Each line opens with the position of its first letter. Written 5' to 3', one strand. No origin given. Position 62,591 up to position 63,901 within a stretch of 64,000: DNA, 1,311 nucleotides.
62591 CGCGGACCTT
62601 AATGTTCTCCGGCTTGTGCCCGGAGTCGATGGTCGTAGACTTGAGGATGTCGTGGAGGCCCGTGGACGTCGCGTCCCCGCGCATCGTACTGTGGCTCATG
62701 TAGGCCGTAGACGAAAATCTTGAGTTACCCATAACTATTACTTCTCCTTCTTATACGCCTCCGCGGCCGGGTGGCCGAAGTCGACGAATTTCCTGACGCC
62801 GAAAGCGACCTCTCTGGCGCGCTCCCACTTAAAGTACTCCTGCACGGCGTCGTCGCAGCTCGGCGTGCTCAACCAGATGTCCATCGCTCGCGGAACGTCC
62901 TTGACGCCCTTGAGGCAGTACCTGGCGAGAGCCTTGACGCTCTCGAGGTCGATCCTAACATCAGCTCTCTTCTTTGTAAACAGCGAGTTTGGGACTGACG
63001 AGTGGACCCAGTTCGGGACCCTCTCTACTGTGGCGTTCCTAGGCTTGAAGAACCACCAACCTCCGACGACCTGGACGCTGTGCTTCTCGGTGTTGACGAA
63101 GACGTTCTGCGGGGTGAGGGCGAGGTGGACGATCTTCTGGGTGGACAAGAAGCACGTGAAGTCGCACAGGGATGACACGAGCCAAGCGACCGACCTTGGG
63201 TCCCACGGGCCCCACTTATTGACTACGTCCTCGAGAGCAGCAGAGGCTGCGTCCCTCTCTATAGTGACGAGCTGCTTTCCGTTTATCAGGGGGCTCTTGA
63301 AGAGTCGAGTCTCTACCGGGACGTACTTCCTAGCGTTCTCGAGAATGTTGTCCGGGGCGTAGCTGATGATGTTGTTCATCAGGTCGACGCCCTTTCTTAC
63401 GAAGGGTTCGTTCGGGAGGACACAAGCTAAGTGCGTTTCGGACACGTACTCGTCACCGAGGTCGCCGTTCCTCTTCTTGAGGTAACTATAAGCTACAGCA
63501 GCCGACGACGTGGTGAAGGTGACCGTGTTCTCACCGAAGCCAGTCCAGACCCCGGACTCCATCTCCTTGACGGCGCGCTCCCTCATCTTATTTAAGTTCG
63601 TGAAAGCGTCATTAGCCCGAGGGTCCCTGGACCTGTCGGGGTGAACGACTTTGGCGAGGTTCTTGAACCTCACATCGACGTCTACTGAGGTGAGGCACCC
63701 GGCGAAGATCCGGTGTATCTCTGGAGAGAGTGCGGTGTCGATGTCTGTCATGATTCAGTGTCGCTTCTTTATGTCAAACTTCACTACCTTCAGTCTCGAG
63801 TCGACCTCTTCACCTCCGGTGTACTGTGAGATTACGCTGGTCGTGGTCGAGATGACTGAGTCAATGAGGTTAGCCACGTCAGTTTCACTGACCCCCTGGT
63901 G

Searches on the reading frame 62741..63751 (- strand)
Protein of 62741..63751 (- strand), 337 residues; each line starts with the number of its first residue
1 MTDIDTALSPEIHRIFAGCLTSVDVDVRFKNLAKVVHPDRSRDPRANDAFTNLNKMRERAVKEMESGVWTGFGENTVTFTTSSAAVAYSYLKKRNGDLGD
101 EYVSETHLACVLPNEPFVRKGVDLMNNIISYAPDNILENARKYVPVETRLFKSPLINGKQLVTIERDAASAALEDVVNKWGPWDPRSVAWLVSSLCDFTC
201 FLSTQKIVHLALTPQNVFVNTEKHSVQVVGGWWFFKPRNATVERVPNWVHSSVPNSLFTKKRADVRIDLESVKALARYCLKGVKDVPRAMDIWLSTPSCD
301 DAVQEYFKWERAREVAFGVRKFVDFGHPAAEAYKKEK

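Call 11: search_protein_families(library=pfam, proteins=[window:62741-63751:-], max_evalue=0.001)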
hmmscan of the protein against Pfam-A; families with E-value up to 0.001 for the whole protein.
window:62741-63751:- (337 aa): 0 families

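Call 25: find_encoding_contigs(protein=window:62741-63751:-, flank=10000, max_places=2)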
Protein window:62741-63751:- (337 aa): 3 contigs read that carry it; 1 place shown.
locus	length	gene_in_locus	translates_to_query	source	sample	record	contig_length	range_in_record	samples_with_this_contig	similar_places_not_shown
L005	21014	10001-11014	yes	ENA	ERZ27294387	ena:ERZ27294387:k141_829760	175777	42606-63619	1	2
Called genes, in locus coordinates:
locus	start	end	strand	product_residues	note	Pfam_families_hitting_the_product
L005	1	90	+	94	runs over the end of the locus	PF21831:DUF6891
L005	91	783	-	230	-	-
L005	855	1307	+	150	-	-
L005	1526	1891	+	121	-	PF01981:PTH2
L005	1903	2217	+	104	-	-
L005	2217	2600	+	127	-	-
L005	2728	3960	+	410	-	PF07728:AAA_5 (faint), PF05729:NACHT (faint), PF13401:AAA_22 (faint), PF00004:AAA, PF00910:RNA_helicase (weak)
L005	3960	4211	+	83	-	-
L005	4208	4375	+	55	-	-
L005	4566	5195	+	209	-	-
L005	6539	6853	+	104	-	-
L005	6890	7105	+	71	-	-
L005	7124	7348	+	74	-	-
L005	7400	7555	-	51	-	PF06568:YjiS-like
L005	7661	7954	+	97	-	-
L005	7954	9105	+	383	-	PF01510:Amidase_2 (weak), PF00959:Phage_lysozyme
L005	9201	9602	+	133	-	-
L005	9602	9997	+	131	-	-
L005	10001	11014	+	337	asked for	-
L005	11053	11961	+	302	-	-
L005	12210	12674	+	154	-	-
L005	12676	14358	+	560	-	-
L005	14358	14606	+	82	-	-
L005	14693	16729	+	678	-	PF01637:ATPase_2 (faint), PF13191:AAA_16 (faint), PF20703:nSTAND1 (faint), PF17871:AAA_lid_9, PF00004:AAA (weak), PF07724:AAA_2, PF07728:AAA_5, PF10431:ClpB_D2-small, +2 more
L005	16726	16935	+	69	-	-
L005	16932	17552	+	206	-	-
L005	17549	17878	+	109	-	-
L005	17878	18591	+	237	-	-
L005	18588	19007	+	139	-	-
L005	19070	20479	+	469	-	PF00004:AAA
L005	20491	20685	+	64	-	-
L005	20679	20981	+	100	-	-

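Call 34: find_homologous_proteins(query=L005:94-783:-, max_evalue=1e-30)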
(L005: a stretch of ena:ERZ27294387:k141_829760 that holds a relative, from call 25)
Query L005:94-783:- (230 aa): 170 proteins with E <= 1e-30 among 243 candidates; the best 120 are listed.
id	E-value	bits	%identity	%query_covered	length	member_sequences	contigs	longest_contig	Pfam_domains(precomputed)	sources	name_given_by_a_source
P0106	6.4e-155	532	100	100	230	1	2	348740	-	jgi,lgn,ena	-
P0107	2.2e-84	301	59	100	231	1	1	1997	-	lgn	-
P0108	6.0e-78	280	52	99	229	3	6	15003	-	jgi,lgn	jgi:predicted nucleotidyltransferase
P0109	7.7e-78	279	53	98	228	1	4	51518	-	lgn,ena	-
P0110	3.9e-71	257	52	99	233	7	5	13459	-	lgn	-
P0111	2.2e-70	255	51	98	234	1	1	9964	-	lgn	-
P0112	1.7e-69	252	50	99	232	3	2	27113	-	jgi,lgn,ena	jgi:hypothetical protein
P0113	4.9e-69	250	51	98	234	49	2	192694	-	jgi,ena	jgi:hypothetical protein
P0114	1.1e-68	249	51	100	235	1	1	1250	-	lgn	-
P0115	2.5e-68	248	51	95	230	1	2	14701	-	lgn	-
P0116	3.5e-68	248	49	98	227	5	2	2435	-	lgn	-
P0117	5.0e-68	247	50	99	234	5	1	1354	-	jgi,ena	jgi:hypothetical protein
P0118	8.4e-68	246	51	95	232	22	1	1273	-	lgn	-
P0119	3.1e-67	245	51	98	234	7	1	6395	-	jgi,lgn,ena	jgi:hypothetical protein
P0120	1.3e-66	243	49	98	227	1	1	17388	-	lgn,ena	-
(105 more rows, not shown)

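Call 35: find_encoding_contigs(protein=P0106, flank=10000, max_places=4)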
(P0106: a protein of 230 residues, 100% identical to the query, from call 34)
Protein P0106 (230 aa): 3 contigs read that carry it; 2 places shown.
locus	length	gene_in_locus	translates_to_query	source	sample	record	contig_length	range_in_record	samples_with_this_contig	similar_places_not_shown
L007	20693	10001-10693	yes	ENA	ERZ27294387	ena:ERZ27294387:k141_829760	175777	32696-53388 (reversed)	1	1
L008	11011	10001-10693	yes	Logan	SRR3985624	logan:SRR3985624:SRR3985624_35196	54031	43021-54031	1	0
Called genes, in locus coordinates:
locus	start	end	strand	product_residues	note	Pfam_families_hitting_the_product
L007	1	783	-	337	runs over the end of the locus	-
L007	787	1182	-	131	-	-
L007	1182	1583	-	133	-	-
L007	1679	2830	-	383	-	PF01510:Amidase_2 (weak), PF00959:Phage_lysozyme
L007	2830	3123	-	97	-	-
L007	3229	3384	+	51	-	PF06568:YjiS-like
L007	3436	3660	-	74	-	-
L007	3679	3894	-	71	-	-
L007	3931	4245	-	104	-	-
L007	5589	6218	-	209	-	-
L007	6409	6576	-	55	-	-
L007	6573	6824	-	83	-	-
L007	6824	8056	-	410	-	PF07728:AAA_5 (faint), PF05729:NACHT (faint), PF13401:AAA_22 (faint), PF00004:AAA, PF00910:RNA_helicase (weak)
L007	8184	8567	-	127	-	-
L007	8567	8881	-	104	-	-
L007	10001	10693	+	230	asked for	-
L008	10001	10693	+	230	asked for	-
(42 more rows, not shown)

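Call 56: find_homologous_proteins(query=A2, max_evalue=1e-20)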
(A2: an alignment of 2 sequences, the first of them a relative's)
Query A2 (2 sequences) (119 aa, profile of the alignment): 32 proteins with E <= 1e-20 among 107 candidates.
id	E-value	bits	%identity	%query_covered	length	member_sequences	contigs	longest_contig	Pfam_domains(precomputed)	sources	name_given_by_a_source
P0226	2.3e-66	241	100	100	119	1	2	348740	-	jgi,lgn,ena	-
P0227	8.1e-62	226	-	-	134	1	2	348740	PF04965.20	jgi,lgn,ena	-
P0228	4.5e-42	162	-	-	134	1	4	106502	PF04965.20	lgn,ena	-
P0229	1.7e-41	160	-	-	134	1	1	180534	PF04965.20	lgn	-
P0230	3.0e-41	159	-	-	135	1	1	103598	PF04965.20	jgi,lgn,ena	-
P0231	5.3e-41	158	-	-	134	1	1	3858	PF04965.20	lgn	-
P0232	5.7e-37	145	-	-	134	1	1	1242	PF04965.20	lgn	-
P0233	5.8e-37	145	-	-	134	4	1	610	PF04965.20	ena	-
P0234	9.2e-37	144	-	-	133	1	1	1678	PF04965.20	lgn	-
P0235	1.9e-36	143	-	-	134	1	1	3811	PF04965.20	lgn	-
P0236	7.6e-35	138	-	-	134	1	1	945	PF04965.20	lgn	-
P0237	2.5e-34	137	-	-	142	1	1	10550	PF04965.20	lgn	-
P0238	1.3e-33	134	-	-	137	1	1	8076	PF04965.20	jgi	jgi:phage baseplate assembly protein W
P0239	2.0e-33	134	-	-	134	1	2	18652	PF04965.20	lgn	-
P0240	1.4e-31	128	-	-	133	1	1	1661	PF04965.20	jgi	jgi:phage baseplate assembly protein W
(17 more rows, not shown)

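Call 57: find_encoding_contigs(protein=P0226, flank=10000, max_places=3)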
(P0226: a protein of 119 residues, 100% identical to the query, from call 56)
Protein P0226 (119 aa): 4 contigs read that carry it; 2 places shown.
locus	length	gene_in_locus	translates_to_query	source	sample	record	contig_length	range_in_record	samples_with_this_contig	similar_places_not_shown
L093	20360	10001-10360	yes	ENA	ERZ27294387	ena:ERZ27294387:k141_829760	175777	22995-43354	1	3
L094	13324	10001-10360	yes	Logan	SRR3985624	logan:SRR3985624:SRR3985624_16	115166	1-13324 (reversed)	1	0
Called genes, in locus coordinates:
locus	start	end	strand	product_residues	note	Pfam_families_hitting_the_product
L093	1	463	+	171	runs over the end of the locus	-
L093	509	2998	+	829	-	PF03104:DNA_pol_B_exo1, PF00136:DNA_pol_B, PF20286:divDNApol (faint)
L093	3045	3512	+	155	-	PF05014:Nuc_deoxyrib_tr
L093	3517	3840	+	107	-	-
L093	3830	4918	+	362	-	PF00154:RecA_N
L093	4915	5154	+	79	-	-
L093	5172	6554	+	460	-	PF13481:AAA_25 (weak), PF03796:DnaB_C, PF06745:ATPase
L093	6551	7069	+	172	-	-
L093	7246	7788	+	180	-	-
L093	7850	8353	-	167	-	-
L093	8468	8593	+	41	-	-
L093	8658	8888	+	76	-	-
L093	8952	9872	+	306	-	PF06067:DUF932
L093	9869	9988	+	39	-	-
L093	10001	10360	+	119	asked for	-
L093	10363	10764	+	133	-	-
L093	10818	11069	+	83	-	-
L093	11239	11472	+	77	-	-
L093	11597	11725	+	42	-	-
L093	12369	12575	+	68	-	-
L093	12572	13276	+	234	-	PF00149:Metallophos (weak), PF12850:Metallophos_2 (weak)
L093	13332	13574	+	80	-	-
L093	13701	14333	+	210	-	-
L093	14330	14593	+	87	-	-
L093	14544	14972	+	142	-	-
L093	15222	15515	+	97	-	-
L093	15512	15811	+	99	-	PF24043:DUF7352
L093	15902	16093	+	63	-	-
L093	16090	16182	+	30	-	-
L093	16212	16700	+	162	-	-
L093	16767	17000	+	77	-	-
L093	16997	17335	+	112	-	-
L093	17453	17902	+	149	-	-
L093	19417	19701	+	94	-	PF21831:DUF6891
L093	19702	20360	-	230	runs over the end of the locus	-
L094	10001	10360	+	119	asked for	-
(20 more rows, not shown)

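Call 58: find_encoding_contigs(protein=P0227, flank=10000, max_places=3)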
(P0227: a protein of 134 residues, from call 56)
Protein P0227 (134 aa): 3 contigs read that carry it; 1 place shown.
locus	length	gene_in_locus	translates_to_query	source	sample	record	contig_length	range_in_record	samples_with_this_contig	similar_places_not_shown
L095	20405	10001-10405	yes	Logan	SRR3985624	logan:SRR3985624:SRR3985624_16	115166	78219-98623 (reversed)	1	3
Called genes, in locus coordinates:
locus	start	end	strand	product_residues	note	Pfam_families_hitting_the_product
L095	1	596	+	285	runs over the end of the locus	-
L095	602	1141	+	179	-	PF11246:Phage_gp53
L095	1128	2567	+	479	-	-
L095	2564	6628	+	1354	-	PF06714:Gp5_OB, PF01510:Amidase_2 (weak), PF22178:Gp5_trimer_C (faint), PF18013:Phage_lysozyme2, PF05951:Peptidase_M15_2, PF08291:Peptidase_M15_3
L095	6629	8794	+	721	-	-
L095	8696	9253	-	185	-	-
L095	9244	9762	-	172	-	-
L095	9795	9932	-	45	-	-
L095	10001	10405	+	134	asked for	PF04965:GPW_gp25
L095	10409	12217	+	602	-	PF21379:Gp6-like_1st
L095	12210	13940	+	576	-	PF23786:Baseplate_wedge (faint)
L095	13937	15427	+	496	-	-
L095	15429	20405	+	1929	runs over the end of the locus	PF16075:DUF4815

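Call 75: search_solved_structures(query=L093:3045-3509:+, max_evalue=0.01)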
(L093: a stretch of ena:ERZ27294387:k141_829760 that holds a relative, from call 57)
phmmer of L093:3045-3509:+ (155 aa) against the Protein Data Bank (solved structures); distinct sequences matched with E-value up to 0.01: 0.

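Call 89: search_protein_families(library=pfam, proteins=[L093:3045-3509:+], max_evalue=0.01)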
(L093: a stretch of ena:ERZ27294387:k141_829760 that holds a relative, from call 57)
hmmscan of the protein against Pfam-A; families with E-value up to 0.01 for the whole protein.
L093:3045-3509:+ (155 aa): 1 family
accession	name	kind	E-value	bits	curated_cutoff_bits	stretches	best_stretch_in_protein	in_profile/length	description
PF05014.21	Nuc_deoxyrib_tr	-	1.2e-11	45.2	28.8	1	5-118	1-99/117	Nucleoside 2-deoxyribosyltransferase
